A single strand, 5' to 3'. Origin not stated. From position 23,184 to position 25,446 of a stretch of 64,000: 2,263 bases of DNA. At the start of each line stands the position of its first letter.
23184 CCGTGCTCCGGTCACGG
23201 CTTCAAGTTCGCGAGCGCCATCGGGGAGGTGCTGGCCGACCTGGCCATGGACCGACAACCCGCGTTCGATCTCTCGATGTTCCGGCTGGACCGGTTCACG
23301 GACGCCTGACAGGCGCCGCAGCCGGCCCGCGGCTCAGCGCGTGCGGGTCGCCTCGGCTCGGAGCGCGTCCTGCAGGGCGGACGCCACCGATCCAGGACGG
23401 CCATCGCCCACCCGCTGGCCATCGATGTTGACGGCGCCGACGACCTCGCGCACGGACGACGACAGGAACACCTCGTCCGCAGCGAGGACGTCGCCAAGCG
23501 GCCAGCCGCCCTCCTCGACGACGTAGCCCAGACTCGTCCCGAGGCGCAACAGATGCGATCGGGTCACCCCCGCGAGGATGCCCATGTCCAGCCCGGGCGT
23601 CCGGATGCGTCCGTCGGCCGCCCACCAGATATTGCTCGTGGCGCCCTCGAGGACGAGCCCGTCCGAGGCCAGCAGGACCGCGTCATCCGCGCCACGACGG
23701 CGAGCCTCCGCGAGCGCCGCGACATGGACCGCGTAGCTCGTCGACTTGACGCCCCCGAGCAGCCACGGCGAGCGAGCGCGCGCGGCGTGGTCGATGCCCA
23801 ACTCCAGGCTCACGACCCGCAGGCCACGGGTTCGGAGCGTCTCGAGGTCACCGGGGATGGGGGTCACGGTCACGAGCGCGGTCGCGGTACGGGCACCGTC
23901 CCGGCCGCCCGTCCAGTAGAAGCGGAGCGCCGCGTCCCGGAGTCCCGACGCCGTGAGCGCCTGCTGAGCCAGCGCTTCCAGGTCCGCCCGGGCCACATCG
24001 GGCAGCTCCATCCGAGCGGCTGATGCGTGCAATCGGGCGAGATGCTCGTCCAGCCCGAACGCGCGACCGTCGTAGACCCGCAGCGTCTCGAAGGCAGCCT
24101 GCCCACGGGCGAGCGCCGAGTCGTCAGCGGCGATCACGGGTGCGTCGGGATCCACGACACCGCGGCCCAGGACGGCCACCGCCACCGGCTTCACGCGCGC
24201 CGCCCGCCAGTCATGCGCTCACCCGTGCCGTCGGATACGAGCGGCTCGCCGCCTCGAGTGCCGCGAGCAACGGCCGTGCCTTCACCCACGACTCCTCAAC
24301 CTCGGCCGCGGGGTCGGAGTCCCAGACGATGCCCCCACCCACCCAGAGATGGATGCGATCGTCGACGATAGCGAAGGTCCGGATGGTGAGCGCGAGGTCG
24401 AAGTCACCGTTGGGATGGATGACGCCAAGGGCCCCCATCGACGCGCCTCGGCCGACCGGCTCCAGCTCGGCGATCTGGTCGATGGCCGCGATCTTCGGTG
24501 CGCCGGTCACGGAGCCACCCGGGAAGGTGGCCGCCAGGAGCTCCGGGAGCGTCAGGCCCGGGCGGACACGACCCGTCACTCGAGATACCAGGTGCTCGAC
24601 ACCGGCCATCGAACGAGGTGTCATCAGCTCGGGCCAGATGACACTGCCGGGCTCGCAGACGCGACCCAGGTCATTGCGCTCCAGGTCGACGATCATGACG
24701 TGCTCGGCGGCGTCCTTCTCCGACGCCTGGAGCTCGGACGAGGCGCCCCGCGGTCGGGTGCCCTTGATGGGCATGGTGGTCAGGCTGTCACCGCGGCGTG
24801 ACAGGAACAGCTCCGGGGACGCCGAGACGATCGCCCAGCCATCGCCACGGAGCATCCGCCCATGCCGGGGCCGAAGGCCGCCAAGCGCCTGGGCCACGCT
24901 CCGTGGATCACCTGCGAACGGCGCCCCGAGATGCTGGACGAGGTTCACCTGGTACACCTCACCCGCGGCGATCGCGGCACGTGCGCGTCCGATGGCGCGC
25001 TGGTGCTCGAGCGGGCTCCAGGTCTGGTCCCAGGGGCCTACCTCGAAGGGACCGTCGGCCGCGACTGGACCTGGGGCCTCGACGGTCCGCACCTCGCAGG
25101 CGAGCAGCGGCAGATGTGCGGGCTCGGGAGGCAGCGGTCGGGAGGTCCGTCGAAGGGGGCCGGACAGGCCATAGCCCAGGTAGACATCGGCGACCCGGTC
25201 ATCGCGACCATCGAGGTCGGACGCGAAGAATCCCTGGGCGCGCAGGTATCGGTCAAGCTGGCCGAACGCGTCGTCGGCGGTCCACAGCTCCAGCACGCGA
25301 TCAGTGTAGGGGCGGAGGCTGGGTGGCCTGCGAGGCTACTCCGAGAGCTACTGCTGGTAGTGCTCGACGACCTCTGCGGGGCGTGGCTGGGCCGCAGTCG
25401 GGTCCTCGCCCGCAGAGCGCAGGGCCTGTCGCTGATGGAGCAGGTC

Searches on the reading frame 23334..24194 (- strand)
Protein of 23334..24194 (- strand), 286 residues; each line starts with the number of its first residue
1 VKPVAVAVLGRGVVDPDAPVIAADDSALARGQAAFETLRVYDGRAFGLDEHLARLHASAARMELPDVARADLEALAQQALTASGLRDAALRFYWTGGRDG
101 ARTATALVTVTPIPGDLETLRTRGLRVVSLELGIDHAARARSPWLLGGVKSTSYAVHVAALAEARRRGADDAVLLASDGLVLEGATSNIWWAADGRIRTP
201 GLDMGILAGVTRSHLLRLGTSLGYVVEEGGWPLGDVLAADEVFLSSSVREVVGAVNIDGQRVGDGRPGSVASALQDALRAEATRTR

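Call 78: search_protein_families(library=pfam, proteins=[window:23334-24194:-], max_evalue=0.0001)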
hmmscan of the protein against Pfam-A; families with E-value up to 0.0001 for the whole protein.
window:23334-24194:- (286 aa): 1 family
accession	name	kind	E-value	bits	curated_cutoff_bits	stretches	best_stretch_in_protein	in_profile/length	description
PF01063.24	Aminotran_4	-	4.2e-53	180.9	28.5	1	34-256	2-222/223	Amino-transferase class IV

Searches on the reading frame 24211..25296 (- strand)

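Call 78: search_protein_families(library=pfam, proteins=[window:24211-25296:-], max_evalue=0.0001)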
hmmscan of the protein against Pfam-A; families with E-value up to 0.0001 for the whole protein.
window:24211-25296:- (361 aa): 1 family
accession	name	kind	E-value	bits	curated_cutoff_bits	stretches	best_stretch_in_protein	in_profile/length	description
PF00425.24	Chorismate_bind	-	1.5e-67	228.3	27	1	97-339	4-257/257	chorismate binding enzyme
